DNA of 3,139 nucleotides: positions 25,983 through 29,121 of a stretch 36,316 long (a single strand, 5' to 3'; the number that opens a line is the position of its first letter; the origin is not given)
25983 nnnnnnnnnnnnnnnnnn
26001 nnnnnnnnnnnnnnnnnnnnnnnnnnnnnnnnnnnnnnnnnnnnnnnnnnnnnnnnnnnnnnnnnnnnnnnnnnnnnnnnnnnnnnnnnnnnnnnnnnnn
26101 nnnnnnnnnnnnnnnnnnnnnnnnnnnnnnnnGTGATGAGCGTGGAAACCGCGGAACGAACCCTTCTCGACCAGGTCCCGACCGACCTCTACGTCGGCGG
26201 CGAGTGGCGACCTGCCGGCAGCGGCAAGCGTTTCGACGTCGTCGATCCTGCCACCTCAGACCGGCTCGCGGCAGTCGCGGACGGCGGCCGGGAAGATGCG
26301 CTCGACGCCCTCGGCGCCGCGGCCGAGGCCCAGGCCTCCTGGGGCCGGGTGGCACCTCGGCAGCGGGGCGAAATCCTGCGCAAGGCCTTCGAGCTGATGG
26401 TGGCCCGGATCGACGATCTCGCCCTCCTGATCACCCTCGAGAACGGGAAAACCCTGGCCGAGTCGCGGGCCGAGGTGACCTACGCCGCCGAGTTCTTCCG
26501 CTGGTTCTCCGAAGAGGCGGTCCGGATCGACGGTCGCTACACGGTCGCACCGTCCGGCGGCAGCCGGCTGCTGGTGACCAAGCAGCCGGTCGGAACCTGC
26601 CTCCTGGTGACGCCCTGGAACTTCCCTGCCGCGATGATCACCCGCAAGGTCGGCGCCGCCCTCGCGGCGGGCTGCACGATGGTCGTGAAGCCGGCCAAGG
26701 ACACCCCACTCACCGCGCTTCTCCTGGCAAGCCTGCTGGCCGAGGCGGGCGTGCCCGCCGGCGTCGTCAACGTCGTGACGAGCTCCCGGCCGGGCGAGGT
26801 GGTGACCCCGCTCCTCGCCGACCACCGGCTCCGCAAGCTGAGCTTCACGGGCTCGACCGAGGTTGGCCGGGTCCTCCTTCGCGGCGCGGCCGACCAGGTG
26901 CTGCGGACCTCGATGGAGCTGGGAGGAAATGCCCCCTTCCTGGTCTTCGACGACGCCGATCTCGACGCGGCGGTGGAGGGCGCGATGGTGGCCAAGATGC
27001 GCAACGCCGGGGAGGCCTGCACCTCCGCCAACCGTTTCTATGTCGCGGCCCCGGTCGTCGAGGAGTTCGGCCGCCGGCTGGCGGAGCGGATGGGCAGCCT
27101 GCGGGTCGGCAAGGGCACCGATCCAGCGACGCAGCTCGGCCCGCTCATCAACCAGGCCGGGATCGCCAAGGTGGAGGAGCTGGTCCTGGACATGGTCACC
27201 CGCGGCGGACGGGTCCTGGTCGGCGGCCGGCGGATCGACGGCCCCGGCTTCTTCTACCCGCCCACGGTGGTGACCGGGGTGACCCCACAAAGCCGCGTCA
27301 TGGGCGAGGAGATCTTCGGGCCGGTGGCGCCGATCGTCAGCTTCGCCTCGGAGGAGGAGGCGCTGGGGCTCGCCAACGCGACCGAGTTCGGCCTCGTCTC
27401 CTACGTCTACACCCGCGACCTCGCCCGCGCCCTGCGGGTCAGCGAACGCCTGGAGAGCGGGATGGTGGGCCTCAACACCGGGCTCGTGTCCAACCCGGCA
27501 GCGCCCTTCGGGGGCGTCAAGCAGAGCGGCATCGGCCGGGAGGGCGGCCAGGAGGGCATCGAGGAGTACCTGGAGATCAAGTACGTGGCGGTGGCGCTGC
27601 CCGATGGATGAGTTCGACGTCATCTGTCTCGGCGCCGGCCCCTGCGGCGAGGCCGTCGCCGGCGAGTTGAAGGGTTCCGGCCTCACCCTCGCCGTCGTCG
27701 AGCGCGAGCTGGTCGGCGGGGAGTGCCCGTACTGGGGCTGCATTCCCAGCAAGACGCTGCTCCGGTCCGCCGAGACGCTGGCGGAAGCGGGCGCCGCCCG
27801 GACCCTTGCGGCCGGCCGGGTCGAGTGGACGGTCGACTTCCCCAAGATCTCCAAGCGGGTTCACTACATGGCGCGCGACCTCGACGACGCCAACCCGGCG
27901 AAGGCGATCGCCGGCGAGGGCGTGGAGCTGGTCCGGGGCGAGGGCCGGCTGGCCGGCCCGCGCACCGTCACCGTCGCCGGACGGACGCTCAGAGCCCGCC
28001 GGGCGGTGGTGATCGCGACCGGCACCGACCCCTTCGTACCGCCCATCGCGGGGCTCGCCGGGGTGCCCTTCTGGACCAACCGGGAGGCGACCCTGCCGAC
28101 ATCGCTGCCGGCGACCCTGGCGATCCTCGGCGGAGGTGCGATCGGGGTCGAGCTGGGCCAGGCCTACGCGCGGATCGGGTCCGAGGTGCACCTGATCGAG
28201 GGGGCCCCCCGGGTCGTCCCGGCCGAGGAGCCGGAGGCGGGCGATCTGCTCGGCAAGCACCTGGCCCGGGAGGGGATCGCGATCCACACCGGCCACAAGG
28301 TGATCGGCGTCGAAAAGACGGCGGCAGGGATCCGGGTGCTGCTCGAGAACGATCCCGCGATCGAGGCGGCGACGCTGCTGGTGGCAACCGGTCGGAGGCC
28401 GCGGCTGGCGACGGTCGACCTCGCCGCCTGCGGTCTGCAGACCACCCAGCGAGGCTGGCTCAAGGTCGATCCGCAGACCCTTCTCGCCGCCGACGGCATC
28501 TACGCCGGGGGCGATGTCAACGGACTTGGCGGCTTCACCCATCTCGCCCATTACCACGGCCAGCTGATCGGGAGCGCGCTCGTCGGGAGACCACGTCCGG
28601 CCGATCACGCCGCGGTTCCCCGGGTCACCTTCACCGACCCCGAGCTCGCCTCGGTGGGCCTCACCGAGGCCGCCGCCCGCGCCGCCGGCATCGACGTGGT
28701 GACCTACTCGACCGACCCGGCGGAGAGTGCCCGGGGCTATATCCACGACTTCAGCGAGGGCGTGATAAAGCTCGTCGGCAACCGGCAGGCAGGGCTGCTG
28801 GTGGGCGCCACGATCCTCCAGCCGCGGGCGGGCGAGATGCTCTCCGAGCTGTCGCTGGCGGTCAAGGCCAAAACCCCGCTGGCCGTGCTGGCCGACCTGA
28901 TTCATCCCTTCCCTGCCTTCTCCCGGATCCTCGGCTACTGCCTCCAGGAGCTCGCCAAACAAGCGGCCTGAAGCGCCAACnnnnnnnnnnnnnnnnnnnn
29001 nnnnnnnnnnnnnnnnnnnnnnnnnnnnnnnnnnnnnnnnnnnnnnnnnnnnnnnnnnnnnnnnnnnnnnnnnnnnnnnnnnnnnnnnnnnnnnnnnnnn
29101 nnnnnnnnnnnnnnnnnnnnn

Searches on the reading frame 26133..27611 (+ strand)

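Call 16: search_protein_families(library=pfam, proteins=[window:26133-27611:+], max_evalue=0.001)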
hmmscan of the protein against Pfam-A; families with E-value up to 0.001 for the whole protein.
window:26133-27611:+ (492 aa): 1 family
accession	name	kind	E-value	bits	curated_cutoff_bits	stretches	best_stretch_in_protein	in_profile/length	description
PF00171.27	Aldedh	-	3.5e-159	530.7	23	1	25-485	1-461/461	Aldehyde dehydrogenase family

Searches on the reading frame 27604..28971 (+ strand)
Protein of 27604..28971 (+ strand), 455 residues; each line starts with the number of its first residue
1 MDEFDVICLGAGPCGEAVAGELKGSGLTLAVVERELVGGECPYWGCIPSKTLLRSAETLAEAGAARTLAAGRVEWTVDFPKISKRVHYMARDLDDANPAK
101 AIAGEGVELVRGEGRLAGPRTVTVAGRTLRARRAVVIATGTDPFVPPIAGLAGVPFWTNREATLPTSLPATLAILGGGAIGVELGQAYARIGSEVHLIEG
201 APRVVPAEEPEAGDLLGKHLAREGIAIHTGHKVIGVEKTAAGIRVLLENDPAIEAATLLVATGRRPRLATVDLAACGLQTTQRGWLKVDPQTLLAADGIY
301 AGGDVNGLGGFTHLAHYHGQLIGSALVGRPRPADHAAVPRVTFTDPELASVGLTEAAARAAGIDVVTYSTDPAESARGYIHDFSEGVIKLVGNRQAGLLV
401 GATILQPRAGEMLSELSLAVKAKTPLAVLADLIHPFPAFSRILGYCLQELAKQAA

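Call 16: search_protein_families(library=pfam, proteins=[window:27604-28971:+], max_evalue=0.001)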
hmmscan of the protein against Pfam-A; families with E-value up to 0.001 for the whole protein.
window:27604-28971:+ (455 aa): 4 families
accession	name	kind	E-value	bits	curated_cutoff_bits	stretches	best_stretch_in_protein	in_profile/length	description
PF07992.20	Pyr_redox_2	-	7.8e-53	180.2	26.1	1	4-319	1-291/291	Pyridine nucleotide-disulphide oxidoreductase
PF02852.28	Pyr_redox_dim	-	1.9e-24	86.4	25.3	1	338-441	1-104/110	Pyridine nucleotide-disulphide oxidoreductase, dimerisation domain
PF00070.33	Pyr_redox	-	2.6e-18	66.7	22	1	172-245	2-77/82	Pyridine nucleotide-disulphide oxidoreductase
PF13738.12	Pyr_redox_3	-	1.3e-08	34.9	30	1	8-300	2-302/305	Pyridine nucleotide-disulphide oxidoreductase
